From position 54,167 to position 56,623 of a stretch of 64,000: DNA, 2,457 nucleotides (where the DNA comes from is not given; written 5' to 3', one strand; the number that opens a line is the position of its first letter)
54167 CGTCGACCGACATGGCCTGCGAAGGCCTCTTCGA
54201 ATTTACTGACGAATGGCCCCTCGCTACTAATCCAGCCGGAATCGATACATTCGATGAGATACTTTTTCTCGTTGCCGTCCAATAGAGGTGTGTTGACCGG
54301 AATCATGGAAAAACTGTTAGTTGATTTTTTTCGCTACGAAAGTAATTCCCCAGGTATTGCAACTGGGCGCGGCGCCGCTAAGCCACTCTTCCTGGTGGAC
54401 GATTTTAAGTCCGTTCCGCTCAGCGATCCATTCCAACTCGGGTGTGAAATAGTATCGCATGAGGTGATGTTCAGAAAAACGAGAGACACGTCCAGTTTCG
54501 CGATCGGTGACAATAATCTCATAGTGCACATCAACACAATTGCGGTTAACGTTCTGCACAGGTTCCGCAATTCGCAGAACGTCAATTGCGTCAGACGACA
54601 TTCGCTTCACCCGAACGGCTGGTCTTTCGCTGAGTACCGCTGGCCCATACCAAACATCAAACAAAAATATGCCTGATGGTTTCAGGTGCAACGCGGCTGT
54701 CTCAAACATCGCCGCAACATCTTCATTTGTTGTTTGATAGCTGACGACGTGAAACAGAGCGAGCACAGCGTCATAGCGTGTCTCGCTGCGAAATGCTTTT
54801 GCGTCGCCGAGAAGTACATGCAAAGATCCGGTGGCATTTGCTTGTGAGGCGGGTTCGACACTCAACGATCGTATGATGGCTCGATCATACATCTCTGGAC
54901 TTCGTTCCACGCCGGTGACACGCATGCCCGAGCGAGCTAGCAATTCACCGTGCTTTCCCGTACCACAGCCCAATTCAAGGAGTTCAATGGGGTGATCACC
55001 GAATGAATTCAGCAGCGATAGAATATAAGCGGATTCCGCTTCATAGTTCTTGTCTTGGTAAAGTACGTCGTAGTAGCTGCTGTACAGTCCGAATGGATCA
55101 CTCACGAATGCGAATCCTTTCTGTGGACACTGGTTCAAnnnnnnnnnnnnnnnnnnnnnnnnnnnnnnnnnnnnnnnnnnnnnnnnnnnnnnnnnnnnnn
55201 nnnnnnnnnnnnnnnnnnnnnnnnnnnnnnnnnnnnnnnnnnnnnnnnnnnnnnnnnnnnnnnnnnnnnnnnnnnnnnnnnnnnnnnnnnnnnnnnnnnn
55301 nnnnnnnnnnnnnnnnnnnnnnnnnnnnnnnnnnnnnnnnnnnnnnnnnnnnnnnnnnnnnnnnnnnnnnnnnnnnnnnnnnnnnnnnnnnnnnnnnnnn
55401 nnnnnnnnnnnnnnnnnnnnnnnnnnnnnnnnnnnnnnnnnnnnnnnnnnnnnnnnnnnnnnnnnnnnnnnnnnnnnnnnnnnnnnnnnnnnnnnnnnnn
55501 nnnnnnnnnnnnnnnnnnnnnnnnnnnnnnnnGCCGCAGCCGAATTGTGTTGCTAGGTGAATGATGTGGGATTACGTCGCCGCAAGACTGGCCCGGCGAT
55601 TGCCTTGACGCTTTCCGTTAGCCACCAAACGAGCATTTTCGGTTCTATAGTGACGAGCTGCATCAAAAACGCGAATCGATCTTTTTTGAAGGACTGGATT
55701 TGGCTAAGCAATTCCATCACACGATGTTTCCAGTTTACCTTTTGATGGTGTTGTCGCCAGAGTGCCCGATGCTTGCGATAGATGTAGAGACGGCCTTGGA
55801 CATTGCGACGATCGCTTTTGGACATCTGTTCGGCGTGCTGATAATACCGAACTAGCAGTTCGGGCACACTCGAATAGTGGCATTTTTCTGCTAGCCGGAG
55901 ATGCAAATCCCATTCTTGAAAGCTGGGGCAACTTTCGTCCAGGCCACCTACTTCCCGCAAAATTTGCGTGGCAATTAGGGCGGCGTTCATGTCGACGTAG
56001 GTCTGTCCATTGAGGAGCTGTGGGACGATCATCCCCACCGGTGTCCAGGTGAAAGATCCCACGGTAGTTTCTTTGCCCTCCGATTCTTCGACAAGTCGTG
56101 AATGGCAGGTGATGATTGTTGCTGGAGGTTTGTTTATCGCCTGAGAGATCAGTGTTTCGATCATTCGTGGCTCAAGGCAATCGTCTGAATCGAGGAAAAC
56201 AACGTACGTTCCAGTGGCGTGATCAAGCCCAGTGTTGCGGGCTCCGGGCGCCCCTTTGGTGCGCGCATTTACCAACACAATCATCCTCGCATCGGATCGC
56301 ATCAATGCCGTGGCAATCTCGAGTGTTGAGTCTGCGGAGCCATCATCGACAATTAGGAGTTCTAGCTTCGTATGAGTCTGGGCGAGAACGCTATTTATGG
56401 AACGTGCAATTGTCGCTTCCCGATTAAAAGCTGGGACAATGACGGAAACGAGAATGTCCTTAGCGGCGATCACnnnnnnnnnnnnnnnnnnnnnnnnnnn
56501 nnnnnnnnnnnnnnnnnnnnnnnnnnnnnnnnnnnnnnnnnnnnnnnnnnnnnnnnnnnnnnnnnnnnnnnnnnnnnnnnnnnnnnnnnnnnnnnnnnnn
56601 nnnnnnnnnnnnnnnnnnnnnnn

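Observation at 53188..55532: Predicted dTDP-3-(dimethylamino)-3,6-dideoxyhexose pathway: 3,4-ketoisomerase + aminotransferase + TylM1-like N,N-dimethyltransferase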

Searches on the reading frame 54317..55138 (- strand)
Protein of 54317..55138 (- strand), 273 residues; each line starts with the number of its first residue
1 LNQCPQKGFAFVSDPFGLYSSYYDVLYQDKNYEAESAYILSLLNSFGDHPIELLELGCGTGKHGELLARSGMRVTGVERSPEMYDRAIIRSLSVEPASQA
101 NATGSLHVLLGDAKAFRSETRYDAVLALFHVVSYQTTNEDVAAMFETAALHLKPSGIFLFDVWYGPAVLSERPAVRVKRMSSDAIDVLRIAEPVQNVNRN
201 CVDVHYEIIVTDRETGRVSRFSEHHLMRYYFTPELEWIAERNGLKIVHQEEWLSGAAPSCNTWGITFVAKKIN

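Call 5: search_protein_families(library=pfam, proteins=[window:54317-55138:-], max_evalue=0.01)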
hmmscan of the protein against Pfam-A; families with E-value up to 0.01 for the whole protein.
window:54317-55138:- (273 aa): 8 families
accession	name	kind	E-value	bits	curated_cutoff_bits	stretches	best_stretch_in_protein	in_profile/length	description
PF13489.12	Methyltransf_23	-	1e-12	48.6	27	1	44-249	14-164/164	Methyltransferase domain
PF13649.12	Methyltransf_25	-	2.6e-12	47.7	27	1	54-156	2-97/97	Methyltransferase domain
PF08241.18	Methyltransf_11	-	7.8e-10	39.7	21.2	1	54-160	1-95/95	Methyltransferase domain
PF08242.18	Methyltransf_12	-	2.4e-08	35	30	1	54-158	1-98/98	Methyltransferase domain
PF13847.12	Methyltransf_31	-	1.4e-05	25.2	27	1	52-161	6-110/145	Methyltransferase domain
PF05175.20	MTS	-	0.0024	18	23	1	42-158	26-136/170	Methyltransferase small domain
PF13578.12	Methyltransf_24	-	0.0065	17.8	26.3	0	55-161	2-103/105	Methyltransferase domain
PF01135.25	PCMT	-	0.0074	16.5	20.3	0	37-126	63-147/210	Protein-L-isoaspartate(D-aspartate) O-methyltransferase (PCMT)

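Call 6: search_protein_families(library=ncbifam, proteins=[window:54317-55138:-], max_evalue=0.01)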
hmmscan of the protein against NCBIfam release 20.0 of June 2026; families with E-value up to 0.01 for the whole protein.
window:54317-55138:- (273 aa): 15 families
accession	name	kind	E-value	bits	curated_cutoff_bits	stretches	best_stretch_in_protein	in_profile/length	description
NF041820.1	daptide_MTase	equivalog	6.5e-16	58.5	175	1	15-198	3-179/243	daptide-type RiPP biosynthesis methyltransferase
NF043040.1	corrin_prot_MT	hypoth_equivalog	4.1e-10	39.5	180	1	52-207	44-197/216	corrinoid protein-associated methyltransferase CpaM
NF045882.1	PLipidMtase_Leg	equivalog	2.1e-07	30.9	390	1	14-177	8-156/207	phospholipid N-methyltransferase PmtA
TIGR02021.1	BchM-ChlM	equivalog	2.7e-07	30.2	158.9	1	51-159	56-154/218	magnesium protoporphyrin IX methyltransferase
TIGR01983.1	UbiG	equivalog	2.4e-05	23.8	102.95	1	51-160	51-151/228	bifunctional 2-polyprenyl-6-hydroxyphenol methylase/3-demethylubiquinol 3-O-methyltransferase UbiG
NF045667.1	MTase_DVU1556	equivalog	0.0001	21.8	155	1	52-91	25-65/213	DVU_1556 family methyltransferase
NF045649.1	2X_seleno_MduS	exception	0.00029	19.9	380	1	35-162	26-149/338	methyltransferase domain-containing selenoprotein MduS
TIGR02072.1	BioC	equivalog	0.00089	19.1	184.95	1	39-161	23-133/244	malonyl-ACP O-methyltransferase BioC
NF008264.0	PRK11036.1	equivalog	0.0009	18.8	366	1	41-157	36-144/261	tRNA uridine 5-oxyacetic acid(34) methyltransferase CmoM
NF051855.1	GlySarMtaseBact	equivalog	0.00092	18.9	350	1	23-94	29-98/259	glycine/sarcosine N-methyltransferase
NF041650.1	nod_mtase_NodS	equivalog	0.0013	18.5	300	1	48-160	37-139/190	nodulation methyltransferase NodS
NF001453.0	PRK00312.1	equivalog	0.0018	17.9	188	1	52-126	83-151/217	protein-L-isoaspartate(D-aspartate) O-methyltransferase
NF008405.0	PRK11207.1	equivalog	0.0041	16.6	218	0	49-129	30-103/198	tellurite resistance methyltransferase TehB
NF008992.0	PRK12335.1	equivalog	0.0044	16.2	303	1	27-127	102-192/289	SAM-dependent methyltransferase TehB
NF010703.0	PRK14103.1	equivalog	0.0049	16.3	320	1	51-125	31-93/256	trans-aconitate 2-methyltransferase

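Call 8: search_solved_structures(query=window:54317-55138:-, max_evalue=0.01, show_alignments=3)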
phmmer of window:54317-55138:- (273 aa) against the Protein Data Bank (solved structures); distinct sequences matched with E-value up to 0.01: 40.
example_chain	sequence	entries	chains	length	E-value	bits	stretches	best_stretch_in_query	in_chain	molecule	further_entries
3bxo_A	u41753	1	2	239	1.4e-18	70.4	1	21-255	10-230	N,N-dimethyltransferase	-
6m83_A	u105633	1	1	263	1.2e-12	51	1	15-235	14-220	dTDP-3-amino-3,6-dideoxy-alpha-D-glucopyranose N,N-dimethyltransferase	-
6m82_A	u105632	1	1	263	1.7e-12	50.5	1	14-235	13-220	dTDP-3-amino-3,6-dideoxy-alpha-D-glucopyranose N,N-dimethyltransferase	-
3pfg_A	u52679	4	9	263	2.2e-12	50.1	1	15-235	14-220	N-methyltransferase | dTDP-3-amino-3,6-dideoxy-alpha-D-glucopyranose N,N-dimethyltransferase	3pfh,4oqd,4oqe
6m81_A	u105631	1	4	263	2.5e-12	50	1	16-235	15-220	dTDP-3-amino-3,6-dideoxy-alpha-D-glucopyranose N,N-dimethyltransferase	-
3px2_A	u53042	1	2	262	7.6e-12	48.4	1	15-235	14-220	N-methyltransferase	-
3px3_A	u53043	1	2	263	7.7e-12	48.3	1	15-235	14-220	N-methyltransferase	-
6uk5_A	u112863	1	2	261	4.1e-10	42.7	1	19-255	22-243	CalS10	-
3d2l_A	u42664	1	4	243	1.4e-09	40.9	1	19-272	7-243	SAM-dependent methyltransferase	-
9ri2_A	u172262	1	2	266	2.2e-09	40.3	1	46-187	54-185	Methyltransferase, putative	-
1wzn_A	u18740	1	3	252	7.2e-09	38.6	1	16-165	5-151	SAM-dependent methyltransferase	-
7wzf_A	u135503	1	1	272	2e-08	37.2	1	19-170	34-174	YunM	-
9sot_A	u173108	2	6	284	2.4e-08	36.9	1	23-170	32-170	Class I SAM-dependent methyltransferase | Methyltransferase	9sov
5bsz_A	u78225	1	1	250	4.3e-08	36.1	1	21-170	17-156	N-methyltransferase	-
7pd7_A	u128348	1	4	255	1.9e-06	30.7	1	20-90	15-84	Methyltransferase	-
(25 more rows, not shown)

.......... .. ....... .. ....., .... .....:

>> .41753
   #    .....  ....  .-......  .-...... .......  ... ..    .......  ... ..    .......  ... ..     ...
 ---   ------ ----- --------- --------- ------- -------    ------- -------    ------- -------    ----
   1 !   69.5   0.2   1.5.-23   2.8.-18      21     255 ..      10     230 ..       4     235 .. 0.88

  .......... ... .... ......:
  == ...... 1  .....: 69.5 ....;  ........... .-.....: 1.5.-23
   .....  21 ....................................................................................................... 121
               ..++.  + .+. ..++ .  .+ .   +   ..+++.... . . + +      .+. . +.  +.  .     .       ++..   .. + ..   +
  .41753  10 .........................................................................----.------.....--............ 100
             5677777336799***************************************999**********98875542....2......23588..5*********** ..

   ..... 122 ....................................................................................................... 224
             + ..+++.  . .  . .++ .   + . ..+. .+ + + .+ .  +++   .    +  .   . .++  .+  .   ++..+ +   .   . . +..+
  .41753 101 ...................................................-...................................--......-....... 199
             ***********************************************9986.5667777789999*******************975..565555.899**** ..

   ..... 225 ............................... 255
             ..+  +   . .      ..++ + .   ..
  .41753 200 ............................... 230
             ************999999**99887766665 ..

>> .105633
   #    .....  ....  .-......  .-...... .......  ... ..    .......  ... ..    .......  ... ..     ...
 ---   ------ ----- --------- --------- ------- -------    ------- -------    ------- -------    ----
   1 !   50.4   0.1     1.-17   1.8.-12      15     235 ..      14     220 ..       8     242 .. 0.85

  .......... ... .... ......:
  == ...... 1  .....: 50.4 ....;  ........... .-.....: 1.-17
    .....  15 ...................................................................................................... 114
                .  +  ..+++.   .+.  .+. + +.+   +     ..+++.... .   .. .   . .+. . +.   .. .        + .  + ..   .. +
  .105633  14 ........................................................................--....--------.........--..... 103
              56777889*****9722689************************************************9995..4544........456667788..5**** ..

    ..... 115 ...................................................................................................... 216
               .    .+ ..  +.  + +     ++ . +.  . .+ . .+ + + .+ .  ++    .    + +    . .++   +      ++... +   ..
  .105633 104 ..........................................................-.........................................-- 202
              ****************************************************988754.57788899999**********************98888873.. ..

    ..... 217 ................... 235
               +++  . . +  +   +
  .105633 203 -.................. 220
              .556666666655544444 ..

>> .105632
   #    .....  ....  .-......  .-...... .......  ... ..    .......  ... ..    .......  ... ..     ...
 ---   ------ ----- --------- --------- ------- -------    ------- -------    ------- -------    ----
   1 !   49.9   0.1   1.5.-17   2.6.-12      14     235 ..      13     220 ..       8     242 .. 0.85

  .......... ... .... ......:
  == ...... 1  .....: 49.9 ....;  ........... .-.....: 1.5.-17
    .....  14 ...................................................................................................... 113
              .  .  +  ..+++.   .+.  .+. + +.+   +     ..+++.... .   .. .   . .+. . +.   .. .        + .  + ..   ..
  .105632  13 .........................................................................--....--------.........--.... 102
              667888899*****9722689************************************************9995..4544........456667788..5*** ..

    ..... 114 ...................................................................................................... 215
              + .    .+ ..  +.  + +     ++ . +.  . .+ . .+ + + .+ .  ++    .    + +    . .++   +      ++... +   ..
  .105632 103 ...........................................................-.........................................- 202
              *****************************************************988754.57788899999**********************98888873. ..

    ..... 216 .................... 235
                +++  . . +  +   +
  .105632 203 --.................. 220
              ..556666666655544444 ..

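Call 68: find_related_loci(query=A3, collection=metagenome_contigs, flank=5000)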
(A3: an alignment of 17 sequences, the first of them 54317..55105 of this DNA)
Query A3 (262 aa) in metagenome_contigs; peptide patterns used: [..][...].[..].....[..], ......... (x = any residue, [..] = any of these).
600 stretches matched a pattern (row limit reached: there are more); 468 encode a relative of the query (tblastn E <= 1e-3); the best 80 are kept; 80 distinct loci.
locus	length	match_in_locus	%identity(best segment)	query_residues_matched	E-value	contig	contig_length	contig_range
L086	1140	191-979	55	1-260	8e-100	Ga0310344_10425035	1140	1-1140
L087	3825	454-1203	51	5-259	2e-86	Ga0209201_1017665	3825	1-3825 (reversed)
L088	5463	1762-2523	50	1-259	2e-86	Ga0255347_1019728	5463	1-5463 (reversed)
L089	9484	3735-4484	52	5-259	3e-84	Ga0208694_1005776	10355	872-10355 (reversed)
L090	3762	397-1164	48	5-261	2e-81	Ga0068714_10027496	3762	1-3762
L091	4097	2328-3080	49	5-259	5e-80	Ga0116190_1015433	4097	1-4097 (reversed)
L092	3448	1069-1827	47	5-260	1e-79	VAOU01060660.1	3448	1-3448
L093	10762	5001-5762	48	5-262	4e-79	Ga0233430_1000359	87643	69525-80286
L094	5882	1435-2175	47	5-260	6e-79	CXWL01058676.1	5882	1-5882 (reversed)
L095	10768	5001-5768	48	5-261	5e-78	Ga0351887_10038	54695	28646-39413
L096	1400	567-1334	46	1-260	7e-82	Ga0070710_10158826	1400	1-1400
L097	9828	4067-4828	48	5-261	6e-77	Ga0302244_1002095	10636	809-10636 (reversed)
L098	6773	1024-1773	48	1-261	4e-76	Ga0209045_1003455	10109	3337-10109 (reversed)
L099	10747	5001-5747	49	5-259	7e-76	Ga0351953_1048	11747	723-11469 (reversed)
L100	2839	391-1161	45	2-261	8e-77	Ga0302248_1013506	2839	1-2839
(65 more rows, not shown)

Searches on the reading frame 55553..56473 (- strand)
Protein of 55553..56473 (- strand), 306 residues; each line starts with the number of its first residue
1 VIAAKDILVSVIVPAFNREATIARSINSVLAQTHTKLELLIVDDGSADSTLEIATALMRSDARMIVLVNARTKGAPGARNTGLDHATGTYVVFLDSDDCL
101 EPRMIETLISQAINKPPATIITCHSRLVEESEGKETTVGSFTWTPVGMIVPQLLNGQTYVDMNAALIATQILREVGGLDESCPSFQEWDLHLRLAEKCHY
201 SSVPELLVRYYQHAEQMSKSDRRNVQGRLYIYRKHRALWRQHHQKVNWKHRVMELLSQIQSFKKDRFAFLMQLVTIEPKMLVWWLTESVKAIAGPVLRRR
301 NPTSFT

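Call 5: search_protein_families(library=pfam, proteins=[window:55553-56473:-], max_evalue=0.01)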
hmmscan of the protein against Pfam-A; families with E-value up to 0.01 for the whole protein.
window:55553-56473:- (306 aa): 3 families
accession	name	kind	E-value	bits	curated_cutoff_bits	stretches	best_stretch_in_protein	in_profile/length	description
PF00535.33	Glycos_transf_2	-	6.8e-36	124.2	23.3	1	10-130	1-120/168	Glycosyl transferase family 2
PF10111.15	Glyco_tranf_2_2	-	3.5e-20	73.1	27.3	1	10-219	1-226/276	Glycosyltransferase like family 2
PF13641.12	Glyco_tranf_2_3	-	2.1e-15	57.8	27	1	9-223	3-223/230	Glycosyltransferase like family 2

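Call 6: search_protein_families(library=ncbifam, proteins=[window:55553-56473:-], max_evalue=0.01)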
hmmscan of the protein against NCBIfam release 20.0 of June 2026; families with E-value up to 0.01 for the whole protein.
window:55553-56473:- (306 aa): 28 families (the best 25 are shown)
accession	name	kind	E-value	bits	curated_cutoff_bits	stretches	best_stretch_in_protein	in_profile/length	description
NF047683.1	TeichurnBiosyTuaG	equivalog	9.7e-28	97.5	400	1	5-234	4-227/252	teichuronic acid biosynthesis protein TuaG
NF007482.0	PRK10073.1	equivalog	2.3e-26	92.6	423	1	7-133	6-130/334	glycosyltransferase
NF050050.1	ProtGlycPglI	equivalog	4.4e-23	82.1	500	1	9-112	4-108/306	GalNAc(5)-diNAcBac-PP-undecaprenol beta-1,3-glucosyltransferase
TIGR03937.1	PgaC_IcaA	equivalog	1.8e-19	70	422.3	1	8-130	46-168/407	poly-beta-1,6-N-acetyl-D-glucosamine synthase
TIGR03965.1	mycofact_glyco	equivalog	2.9e-19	69.3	280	1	9-199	76-268/467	mycofactocin biosynthesis glycosyltransferase MftF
NF041875.1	EPS_EpsD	equivalog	4.1e-18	65.9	370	1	9-107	1-99/325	exopolysaccharide biosynthesis glycosyltransferase EpsD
NF053739.1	GlytfEpsEBac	equivalog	6.6e-16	58.1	450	1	9-108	3-103/265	glycosyltransferase EpsE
TIGR04283.1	glyco_like_mftF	equivalog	4.9e-15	55.7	182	1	9-203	1-178/221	TIGR04283 family arsenosugar biosynthesis glycosyltransferase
NF007453.0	PRK10018.1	equivalog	3e-14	53.4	382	1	5-243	4-240/280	colanic acid biosynthesis glycosyltransferase WcaA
TIGR04017.1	WcaA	equivalog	6e-14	52.3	495.75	1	6-244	4-240/279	colanic acid biosynthesis glycosyltransferase WcaA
NF041394.1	GtaseAglG_Halo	equivalog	7e-14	51.8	440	1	9-275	3-261/304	glucosyl-dolichyl phosphate glucuronosyltransferase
NF047588.1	GlcsyltransPgfSStrep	equivalog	2.8e-13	49.8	500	1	8-111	2-109/308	glycosyltransferase PgfS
NF038299.1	EPS_HpsN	equivalog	3.3e-13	49.3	425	1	8-117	2-111/317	hormogonium polysaccharide biosynthesis glycosyltransferase HpsN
TIGR03111.1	glyc2_xrt_Gpos1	hypoth_equivalog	1e-11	44.3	363.95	1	9-122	51-166/439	TIGR03111 family XrtG-associated glycosyltransferase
NF010496.0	PRK13915.1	equivalog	2.7e-11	43.1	262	1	6-136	30-167/307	glucosyl-3-phosphoglycerate synthase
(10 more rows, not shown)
